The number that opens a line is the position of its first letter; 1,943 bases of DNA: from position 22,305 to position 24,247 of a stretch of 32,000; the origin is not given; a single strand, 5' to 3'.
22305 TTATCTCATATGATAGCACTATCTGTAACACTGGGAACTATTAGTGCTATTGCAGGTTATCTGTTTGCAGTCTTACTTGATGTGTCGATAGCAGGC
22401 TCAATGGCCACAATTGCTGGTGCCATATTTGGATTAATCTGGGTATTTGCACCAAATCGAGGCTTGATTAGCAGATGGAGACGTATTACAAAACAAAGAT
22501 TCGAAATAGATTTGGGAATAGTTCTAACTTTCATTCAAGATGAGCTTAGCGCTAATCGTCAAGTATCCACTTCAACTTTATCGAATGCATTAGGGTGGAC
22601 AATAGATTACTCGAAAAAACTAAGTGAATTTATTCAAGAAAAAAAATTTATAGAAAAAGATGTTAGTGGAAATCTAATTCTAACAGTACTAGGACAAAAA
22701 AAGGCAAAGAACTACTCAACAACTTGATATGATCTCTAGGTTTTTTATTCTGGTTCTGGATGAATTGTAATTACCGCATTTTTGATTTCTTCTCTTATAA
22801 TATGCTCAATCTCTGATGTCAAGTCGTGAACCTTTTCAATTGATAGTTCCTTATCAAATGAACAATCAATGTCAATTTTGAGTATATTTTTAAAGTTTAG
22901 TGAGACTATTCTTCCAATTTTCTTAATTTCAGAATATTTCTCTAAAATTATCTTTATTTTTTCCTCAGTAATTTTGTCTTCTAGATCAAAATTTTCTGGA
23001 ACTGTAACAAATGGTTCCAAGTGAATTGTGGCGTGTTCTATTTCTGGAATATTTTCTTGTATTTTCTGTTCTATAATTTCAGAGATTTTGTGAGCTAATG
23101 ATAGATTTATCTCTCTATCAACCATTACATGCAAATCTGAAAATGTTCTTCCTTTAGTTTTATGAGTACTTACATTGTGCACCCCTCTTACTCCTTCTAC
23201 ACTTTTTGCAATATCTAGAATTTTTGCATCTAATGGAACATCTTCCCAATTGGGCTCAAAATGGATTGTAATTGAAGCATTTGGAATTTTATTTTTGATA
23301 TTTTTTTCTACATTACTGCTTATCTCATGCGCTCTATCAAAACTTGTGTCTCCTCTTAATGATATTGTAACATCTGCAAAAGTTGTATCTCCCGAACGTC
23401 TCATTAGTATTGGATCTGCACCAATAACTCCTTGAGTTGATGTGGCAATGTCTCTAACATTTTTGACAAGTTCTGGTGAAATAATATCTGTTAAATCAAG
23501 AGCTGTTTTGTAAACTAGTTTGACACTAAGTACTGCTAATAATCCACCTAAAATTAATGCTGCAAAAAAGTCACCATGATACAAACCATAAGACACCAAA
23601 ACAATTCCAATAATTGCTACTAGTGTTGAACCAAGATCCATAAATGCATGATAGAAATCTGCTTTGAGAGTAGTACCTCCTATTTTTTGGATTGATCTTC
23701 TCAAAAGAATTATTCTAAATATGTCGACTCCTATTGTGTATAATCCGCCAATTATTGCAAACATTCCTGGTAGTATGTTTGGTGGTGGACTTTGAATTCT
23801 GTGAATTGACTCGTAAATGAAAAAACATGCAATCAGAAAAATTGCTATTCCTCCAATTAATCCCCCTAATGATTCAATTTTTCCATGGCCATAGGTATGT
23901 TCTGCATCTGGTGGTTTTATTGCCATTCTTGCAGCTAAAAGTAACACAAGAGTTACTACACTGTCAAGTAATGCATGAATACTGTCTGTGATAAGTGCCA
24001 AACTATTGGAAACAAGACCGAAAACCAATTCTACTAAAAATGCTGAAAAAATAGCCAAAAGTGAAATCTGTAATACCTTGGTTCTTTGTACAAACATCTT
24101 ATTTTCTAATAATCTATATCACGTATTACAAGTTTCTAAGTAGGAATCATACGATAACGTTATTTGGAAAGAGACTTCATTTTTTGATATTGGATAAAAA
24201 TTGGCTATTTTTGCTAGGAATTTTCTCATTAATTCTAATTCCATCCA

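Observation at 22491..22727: TroD-like permease ends in a DtxR/TroR-like winged-helix module, a possible transporter-regulator fusion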

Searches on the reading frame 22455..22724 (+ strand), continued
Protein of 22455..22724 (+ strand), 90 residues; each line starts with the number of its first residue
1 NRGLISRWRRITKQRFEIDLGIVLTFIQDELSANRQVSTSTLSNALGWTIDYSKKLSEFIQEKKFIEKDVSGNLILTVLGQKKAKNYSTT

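Call 37: find_encoding_contigs(protein=P0137, flank=7000, max_places=2)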
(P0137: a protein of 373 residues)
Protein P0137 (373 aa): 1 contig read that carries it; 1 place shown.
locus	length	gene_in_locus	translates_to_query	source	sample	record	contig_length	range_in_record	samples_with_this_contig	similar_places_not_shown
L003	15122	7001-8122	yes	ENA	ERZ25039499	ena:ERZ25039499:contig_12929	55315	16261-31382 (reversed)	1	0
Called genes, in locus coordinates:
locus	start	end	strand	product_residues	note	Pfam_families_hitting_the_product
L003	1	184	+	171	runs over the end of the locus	PF03364:Polyketide_cyc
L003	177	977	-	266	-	PF01113:DapB_N, PF05173:DapB_C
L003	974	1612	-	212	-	-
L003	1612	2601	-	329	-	PF01266:DAO (weak), PF01593:Amino_oxidase, PF13450:NAD_binding_8, PF01593:Amino_oxidase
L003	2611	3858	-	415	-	PF00890:FAD_binding_2 (faint), PF01266:DAO (weak), PF01593:Amino_oxidase, PF03486:HI0933_like (faint), PF07992:Pyr_redox_2 (faint), PF13450:NAD_binding_8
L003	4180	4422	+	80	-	-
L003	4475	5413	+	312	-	PF01297:ZnuA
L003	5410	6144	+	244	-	PF00005:ABC_tran, PF02463:SMC_N (faint), PF13304:AAA_21 (faint)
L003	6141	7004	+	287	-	PF00950:ABC-3, PF01032:FecCD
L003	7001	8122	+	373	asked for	PF00950:ABC-3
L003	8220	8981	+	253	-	-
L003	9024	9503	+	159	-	PF01467:CTP_transf_like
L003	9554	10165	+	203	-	-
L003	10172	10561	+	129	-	PF02537:CRCB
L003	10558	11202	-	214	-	PF13239:2TM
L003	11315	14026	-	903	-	PF03958:Secretin_N (faint), PF07660:STN (faint), PF00263:Secretin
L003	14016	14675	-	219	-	-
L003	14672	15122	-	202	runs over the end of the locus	PF04350:PilO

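Call 38: find_encoding_contigs(protein=P0147, flank=7000, max_places=2)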
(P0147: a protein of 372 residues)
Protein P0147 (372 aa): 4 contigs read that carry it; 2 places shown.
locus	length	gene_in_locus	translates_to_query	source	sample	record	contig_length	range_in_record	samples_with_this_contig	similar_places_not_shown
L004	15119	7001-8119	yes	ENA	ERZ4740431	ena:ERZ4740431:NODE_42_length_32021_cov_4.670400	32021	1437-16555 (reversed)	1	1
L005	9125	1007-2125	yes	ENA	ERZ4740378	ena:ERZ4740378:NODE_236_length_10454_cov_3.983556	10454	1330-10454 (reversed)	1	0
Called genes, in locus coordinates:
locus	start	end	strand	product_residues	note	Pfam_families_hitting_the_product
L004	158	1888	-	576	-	PF01807:Zn_ribbon_DnaG, PF08275:DNAG_N, PF01751:Toprim, PF13155:Toprim_2, PF13362:Toprim_3 (weak), PF13662:Toprim_4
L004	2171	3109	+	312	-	-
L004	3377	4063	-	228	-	PF04002:RadC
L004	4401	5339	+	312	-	PF01297:ZnuA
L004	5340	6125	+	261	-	PF00005:ABC_tran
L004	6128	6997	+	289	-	PF00950:ABC-3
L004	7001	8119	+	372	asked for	PF00950:ABC-3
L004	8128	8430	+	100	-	-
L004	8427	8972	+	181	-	PF00293:NUDIX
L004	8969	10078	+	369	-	PF04055:Radical_SAM, PF06969:HemN_C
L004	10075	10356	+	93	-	-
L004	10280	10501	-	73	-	-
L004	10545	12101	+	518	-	PF00664:ABC_membrane, PF02463:SMC_N (weak), PF00005:ABC_tran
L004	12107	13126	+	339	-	PF01075:Glyco_transf_9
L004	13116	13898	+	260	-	PF00535:Glycos_transf_2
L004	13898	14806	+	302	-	PF02606:LpxK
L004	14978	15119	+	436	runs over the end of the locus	PF00155:Aminotran_1_2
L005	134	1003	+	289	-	PF00950:ABC-3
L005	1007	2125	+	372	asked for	PF00950:ABC-3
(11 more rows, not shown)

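Call 45: find_homologous_proteins(query=A4, max_evalue=1e-20)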
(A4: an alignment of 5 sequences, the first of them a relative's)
Query A4 (5 sequences) (373 aa, profile of the alignment): 4745 proteins with E <= 1e-20 among 8000 candidates; the best 120 are listed.
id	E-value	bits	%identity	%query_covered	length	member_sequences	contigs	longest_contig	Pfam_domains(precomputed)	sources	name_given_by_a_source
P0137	8.1e-159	547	100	100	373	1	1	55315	PF00950.23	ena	-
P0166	3.0e-149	515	40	87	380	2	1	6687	PF00950.23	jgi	jgi:manganese/zinc/iron transport system permease protein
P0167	1.7e-148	513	40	90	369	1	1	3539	PF00950.23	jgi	jgi:manganese/zinc/iron transport system permease protein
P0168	5.4e-148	511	41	94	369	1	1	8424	PF00950.23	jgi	jgi:manganese/zinc/iron transport system permease protein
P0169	3.1e-147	509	43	94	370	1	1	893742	PF00950.23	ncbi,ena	-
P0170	3.3e-147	509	39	91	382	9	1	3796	PF00950.23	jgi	-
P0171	8.8e-147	507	41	96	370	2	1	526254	PF00950.23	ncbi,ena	-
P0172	1.0e-146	507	41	90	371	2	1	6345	PF00950.23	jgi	-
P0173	1.6e-146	506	40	96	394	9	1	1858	PF00950.23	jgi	jgi:manganese/zinc/iron transport system permease protein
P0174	2.7e-146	506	39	96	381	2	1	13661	PF00950.23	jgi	-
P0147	4.2e-146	505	22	95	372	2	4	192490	PF00950.23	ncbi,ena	-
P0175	7.5e-146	504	44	94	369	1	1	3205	PF00950.23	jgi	jgi:manganese/zinc/iron transport system permease protein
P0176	8.5e-146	504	40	96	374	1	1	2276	PF00950.23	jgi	jgi:manganese/zinc/iron transport system permease protein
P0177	1.4e-145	503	42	94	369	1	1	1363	PF00950.23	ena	-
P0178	2.5e-145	502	41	94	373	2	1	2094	PF00950.23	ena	-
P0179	3.3e-145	502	40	92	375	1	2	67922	PF00950.23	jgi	jgi:manganese/zinc/iron transport system permease protein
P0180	5.8e-145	501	41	94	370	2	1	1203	PF00950.23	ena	-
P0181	6.8e-145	501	39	96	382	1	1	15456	PF00950.23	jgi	jgi:manganese/zinc/iron transport system permease protein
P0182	1.2e-144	500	40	96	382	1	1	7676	PF00950.23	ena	-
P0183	2.8e-144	499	39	96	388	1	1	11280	PF00950.23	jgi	jgi:manganese/zinc/iron transport system permease protein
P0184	4.7e-144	498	39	96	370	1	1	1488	PF00950.23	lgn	-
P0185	5.4e-144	498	44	90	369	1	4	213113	PF01032.24,PF00950.23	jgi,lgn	jgi:manganese/zinc/iron transport system permease protein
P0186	7.1e-144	498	44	94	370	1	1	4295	PF01032.24,PF00950.23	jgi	jgi:manganese/zinc/iron transport system permease protein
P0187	1.0e-143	497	42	96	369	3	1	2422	PF01032.24,PF00950.23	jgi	jgi:manganese/zinc/iron transport system permease protein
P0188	1.4e-143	497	41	94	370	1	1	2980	PF00950.23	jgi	-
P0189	1.7e-143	496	41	97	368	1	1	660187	PF00950.23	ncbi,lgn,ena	-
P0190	2.2e-143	496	41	95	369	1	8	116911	PF01032.24,PF00950.23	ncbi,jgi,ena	-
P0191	2.3e-143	496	46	94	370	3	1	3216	PF01032.24,PF00950.23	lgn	-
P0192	2.8e-143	496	39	96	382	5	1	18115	PF00950.23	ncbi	-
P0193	3.4e-143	495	43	94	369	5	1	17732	PF01032.24,PF00950.23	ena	-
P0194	4.0e-143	495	42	91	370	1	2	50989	PF01032.24,PF00950.23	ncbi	-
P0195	4.5e-143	495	43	94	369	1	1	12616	PF01032.24,PF00950.23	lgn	-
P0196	6.8e-143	494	39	96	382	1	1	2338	PF00950.23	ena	-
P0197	7.1e-143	494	43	97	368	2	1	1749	PF00950.23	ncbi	-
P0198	7.9e-143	494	39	97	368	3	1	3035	PF00950.23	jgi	-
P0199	8.1e-143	494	44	94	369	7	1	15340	PF01032.24,PF00950.23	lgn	-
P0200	1.0e-142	494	41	91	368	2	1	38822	PF01032.24,PF00950.23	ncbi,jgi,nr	ncbi:MAG: metal ABC transporter permease [Calditrichaeota bacterium]|nr:metal ABC transporter permea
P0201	1.1e-142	494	43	95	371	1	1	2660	PF00950.23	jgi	jgi:manganese/zinc/iron transport system permease protein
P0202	1.4e-142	493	44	90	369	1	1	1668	PF01032.24,PF00950.23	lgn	-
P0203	1.7e-142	493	41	95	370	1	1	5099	PF01032.24,PF00950.23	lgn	-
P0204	1.7e-142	493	42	92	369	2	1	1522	PF01032.24,PF00950.23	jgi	jgi:manganese/zinc/iron transport system permease protein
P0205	1.7e-142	493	42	95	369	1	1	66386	PF01032.24,PF00950.23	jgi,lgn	jgi:manganese/zinc/iron transport system permease protein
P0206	1.8e-142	493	41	94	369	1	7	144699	PF01032.24,PF00950.23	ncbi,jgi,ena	-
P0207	1.9e-142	493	43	91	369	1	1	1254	PF00950.23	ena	-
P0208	2.0e-142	493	44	96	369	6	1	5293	PF01032.24,PF00950.23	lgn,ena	-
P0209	2.0e-142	493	40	92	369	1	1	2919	PF00950.23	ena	-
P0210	2.1e-142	493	40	97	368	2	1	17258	PF00950.23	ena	-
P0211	2.7e-142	492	44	95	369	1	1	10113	PF01032.24,PF00950.23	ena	-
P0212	3.0e-142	492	44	94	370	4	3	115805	PF01032.24,PF00950.23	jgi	jgi:manganese/zinc/iron transport system permease protein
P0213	3.0e-142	492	41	91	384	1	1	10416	PF01032.24,PF00950.23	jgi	jgi:manganese/zinc/iron transport system permease protein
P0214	3.4e-142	492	41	94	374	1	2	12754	PF00950.23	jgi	jgi:manganese/zinc/iron transport system permease protein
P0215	4.0e-142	492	43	94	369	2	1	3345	PF01032.24,PF00950.23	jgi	jgi:manganese/zinc/iron transport system permease protein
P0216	4.2e-142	492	43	95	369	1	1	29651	PF00950.23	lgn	-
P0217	4.4e-142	492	43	94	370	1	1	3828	PF01032.24,PF00950.23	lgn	-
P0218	4.8e-142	492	44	91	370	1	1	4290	PF01032.24,PF00950.23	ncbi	-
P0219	4.9e-142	491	41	94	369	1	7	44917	PF01032.24,PF00950.23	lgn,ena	-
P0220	5.4e-142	491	42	95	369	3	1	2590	PF01032.24,PF00950.23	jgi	-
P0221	5.9e-142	491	41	91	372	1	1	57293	PF00950.23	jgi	jgi:manganese/zinc/iron transport system permease protein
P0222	6.2e-142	491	42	95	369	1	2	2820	PF00950.23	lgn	-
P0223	8.1e-142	491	42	94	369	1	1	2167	PF01032.24,PF00950.23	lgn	-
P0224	1.1e-141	490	40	95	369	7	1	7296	PF01032.24,PF00950.23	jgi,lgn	jgi:manganese/zinc/iron transport system permease protein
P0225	1.2e-141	490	40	94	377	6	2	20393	PF00950.23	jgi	-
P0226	1.2e-141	490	39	97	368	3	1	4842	PF00950.23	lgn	-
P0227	1.2e-141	490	40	94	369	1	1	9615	PF01032.24,PF00950.23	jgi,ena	-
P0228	1.3e-141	490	41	95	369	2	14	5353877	PF00950.23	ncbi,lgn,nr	ncbi:MAG: metal ABC transporter permease [Anaerolineales bacterium]|nr:MAG: metal ABC transporter pe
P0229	1.3e-141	490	43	97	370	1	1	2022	PF01032.24,PF00950.23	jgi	jgi:manganese/zinc/iron transport system permease protein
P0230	1.3e-141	490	42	94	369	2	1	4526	PF01032.24,PF00950.23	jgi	jgi:manganese/zinc/iron transport system permease protein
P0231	1.4e-141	490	43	94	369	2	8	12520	PF01032.24,PF00950.23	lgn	-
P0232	1.6e-141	490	46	94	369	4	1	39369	PF01032.24,PF00950.23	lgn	-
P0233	1.6e-141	490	43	94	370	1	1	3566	PF01032.24,PF00950.23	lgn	-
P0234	1.8e-141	490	43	94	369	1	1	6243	PF01032.24,PF00950.23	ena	-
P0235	1.8e-141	490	43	96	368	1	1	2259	PF01032.24,PF00950.23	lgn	-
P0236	1.9e-141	490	41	92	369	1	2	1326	PF01032.24,PF00950.23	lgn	-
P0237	1.9e-141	490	42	91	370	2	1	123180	PF00950.23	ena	-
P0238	1.9e-141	490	42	95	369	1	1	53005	PF01032.24,PF00950.23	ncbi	ncbi:MAG: metal ABC transporter permease [Calditrichia bacterium]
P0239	2.0e-141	489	41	95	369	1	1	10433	PF01032.24,PF00950.23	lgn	-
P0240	2.0e-141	489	39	92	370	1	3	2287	PF01032.24,PF00950.23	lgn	-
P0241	2.6e-141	489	43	92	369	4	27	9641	PF00950.23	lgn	-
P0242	2.8e-141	489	43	94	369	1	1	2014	PF00950.23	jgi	jgi:manganese/zinc/iron transport system permease protein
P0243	3.2e-141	489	40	96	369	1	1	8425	PF00950.23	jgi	jgi:manganese/zinc/iron transport system permease protein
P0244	3.3e-141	489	44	92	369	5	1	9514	PF00950.23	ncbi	-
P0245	3.4e-141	489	44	94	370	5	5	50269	PF01032.24,PF00950.23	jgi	jgi:manganese/zinc/iron transport system permease protein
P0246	3.5e-141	489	41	94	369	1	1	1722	PF01032.24,PF00950.23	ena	-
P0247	3.8e-141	489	43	95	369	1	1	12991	PF01032.24,PF00950.23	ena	-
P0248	4.1e-141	488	42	96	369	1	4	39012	PF00950.23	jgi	jgi:manganese/zinc/iron transport system permease protein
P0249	4.3e-141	488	41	94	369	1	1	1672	PF00950.23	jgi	jgi:manganese/zinc/iron transport system permease protein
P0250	4.4e-141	488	43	95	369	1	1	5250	PF00950.23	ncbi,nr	ncbi:MAG: metal ABC transporter permease [Roseiflexaceae bacterium]|nr:metal ABC transporter permeas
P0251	4.8e-141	488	42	94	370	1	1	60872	PF01032.24,PF00950.23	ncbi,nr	ncbi:MAG TPA: metal ABC transporter permease [Gemmatimonadaceae bacterium]|nr:metal ABC transporter 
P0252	4.9e-141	488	43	91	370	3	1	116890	PF00950.23,PF25213.2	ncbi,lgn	-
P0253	5.9e-141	488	41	94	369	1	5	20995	PF01032.24,PF00950.23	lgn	-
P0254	6.1e-141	488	41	91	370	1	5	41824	PF01032.24,PF00950.23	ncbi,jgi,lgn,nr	ncbi:MAG: metal ABC transporter permease [Rhodothermales bacterium]|nr:metal ABC transporter permeas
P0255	6.6e-141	488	43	95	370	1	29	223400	PF01032.24,PF00950.23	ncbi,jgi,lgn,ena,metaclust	ncbi:MAG TPA: metal ABC transporter permease [Thermomicrobiales bacterium]|metaclust:\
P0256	6.9e-141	488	43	94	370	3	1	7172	PF00950.23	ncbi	-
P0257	7.4e-141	488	41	94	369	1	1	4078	PF01032.24,PF00950.23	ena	-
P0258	8.0e-141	487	43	94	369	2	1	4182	PF00950.23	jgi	jgi:manganese/zinc/iron transport system permease protein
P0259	8.1e-141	487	42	91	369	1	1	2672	PF01032.24,PF00950.23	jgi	jgi:manganese/zinc/iron transport system permease protein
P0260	8.5e-141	487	40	91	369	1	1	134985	PF01032.24,PF00950.23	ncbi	ncbi:MAG: metal ABC transporter permease [Deltaproteobacteria bacterium]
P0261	8.8e-141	487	43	91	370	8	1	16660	PF00950.23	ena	-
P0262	9.2e-141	487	42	94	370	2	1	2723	PF00950.23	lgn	-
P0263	1.0e-140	487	39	96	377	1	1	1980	PF00950.23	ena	-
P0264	1.1e-140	487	41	97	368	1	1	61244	PF01032.24,PF00950.23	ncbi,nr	ncbi:iron chelate uptake ABC transporter family permease subunit [Candidatus Poribacteria bacterium]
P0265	1.1e-140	487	40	95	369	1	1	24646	PF00950.23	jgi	-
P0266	1.2e-140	487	44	94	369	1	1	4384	PF00950.23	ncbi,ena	-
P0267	1.2e-140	487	41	98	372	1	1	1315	PF01032.24,PF00950.23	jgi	jgi:manganese/zinc/iron transport system permease protein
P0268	1.2e-140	487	40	97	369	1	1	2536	PF01032.24,PF00950.23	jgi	jgi:manganese/zinc/iron transport system permease protein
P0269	1.2e-140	487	39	96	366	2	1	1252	PF01032.24,PF00950.23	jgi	jgi:manganese/zinc/iron transport system permease protein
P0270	1.3e-140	487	42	91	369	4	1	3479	PF01032.24,PF00950.23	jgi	jgi:manganese/zinc/iron transport system permease protein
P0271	1.4e-140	487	43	95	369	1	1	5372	PF01032.24,PF00950.23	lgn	-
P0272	1.4e-140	487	40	91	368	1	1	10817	PF00950.23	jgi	-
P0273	1.5e-140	487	41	95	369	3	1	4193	PF01032.24,PF00950.23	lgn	-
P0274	1.5e-140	487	43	94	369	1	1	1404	PF01032.24,PF00950.23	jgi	jgi:manganese/zinc/iron transport system permease protein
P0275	1.5e-140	487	42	91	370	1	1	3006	PF01032.24,PF00950.23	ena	-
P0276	1.7e-140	486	42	92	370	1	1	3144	PF00950.23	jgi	jgi:manganese/zinc/iron transport system permease protein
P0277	1.9e-140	486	43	94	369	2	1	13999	PF01032.24,PF00950.23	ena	-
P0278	1.9e-140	486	42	90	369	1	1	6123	PF01032.24,PF00950.23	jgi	-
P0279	2.0e-140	486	41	94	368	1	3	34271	PF01032.24,PF00950.23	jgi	jgi:manganese/zinc/iron transport system permease protein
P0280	2.0e-140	486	44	94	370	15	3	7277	PF01032.24,PF00950.23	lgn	-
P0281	2.2e-140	486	41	95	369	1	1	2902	PF01032.24,PF00950.23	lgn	-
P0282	2.3e-140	486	44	94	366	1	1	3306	PF01032.24,PF00950.23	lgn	-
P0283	2.3e-140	486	40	92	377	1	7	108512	PF01032.24,PF00950.23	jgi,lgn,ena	-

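Call 79: find_encoding_contigs(protein=P0005, flank=3000, max_places=1)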
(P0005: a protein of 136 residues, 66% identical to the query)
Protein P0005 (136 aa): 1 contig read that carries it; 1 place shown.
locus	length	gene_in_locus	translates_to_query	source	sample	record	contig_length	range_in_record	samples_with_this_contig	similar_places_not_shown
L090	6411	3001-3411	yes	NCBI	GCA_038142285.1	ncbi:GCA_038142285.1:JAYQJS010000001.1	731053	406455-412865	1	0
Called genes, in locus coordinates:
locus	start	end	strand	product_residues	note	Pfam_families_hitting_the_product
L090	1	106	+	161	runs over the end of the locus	PF01297:ZnuA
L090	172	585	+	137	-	PF01297:ZnuA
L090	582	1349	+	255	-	PF13476:AAA_23 (weak), PF02463:SMC_N (faint), PF00005:ABC_tran, PF13304:AAA_21 (faint)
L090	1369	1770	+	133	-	PF00950:ABC-3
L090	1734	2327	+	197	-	PF00950:ABC-3, PF01032:FecCD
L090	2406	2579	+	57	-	PF00950:ABC-3 (weak)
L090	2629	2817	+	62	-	-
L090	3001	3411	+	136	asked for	-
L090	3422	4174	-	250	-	PF16916:ZT_dimer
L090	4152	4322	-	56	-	-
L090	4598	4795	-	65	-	PF01545:Cation_efflux (weak)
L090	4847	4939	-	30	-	-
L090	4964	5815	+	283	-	-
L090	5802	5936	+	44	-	-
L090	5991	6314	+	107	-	-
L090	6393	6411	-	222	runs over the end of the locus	-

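Call 80: find_encoding_contigs(protein=P0007, flank=3000, max_places=1)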
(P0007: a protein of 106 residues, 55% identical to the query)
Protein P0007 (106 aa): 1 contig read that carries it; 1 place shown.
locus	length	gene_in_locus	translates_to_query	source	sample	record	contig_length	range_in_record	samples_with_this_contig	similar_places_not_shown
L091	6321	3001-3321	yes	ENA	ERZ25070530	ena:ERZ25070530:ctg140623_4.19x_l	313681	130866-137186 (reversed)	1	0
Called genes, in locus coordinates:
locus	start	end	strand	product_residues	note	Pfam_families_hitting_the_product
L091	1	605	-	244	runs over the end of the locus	PF00163:Ribosomal_S4 (weak), PF01479:S4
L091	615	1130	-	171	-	PF00416:Ribosomal_S13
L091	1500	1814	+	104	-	-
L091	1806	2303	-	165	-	-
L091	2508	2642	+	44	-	-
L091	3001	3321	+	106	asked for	-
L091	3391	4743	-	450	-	PF01545:Cation_efflux, PF16916:ZT_dimer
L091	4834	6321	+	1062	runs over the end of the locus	-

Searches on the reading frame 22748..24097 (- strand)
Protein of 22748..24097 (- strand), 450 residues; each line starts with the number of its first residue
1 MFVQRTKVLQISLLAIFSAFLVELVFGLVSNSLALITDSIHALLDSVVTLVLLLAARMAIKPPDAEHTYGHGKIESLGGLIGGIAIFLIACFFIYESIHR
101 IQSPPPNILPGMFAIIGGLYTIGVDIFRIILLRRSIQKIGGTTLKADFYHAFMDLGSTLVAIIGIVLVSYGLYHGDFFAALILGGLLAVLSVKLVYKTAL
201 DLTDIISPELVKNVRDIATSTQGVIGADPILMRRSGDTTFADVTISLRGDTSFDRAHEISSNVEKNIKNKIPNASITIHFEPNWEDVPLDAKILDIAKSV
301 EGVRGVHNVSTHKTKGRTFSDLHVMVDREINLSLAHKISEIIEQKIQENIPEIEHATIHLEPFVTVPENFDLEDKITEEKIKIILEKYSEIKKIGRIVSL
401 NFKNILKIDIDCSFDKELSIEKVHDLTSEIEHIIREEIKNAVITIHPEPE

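Call 3: search_protein_families(library=pfam, proteins=[window:22748-24097:-], max_evalue=1)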
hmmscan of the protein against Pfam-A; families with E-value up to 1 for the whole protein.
window:22748-24097:- (450 aa): 4 families
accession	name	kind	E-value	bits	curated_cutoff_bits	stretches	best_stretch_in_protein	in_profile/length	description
PF16916.11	ZT_dimer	-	9.4e-49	163.8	26.7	3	291-363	7-78/78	Dimerisation domain of Zinc Transporter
PF01545.26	Cation_efflux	-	3e-47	161.4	26.6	1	9-202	1-197/198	Cation efflux family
PF06724.16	DUF1206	-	0.077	13.5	26.2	1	154-174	43-63/70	Domain of Unknown Function (DUF1206)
PF04972.22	BON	-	0.54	11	27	0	292-308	47-63/69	BON domain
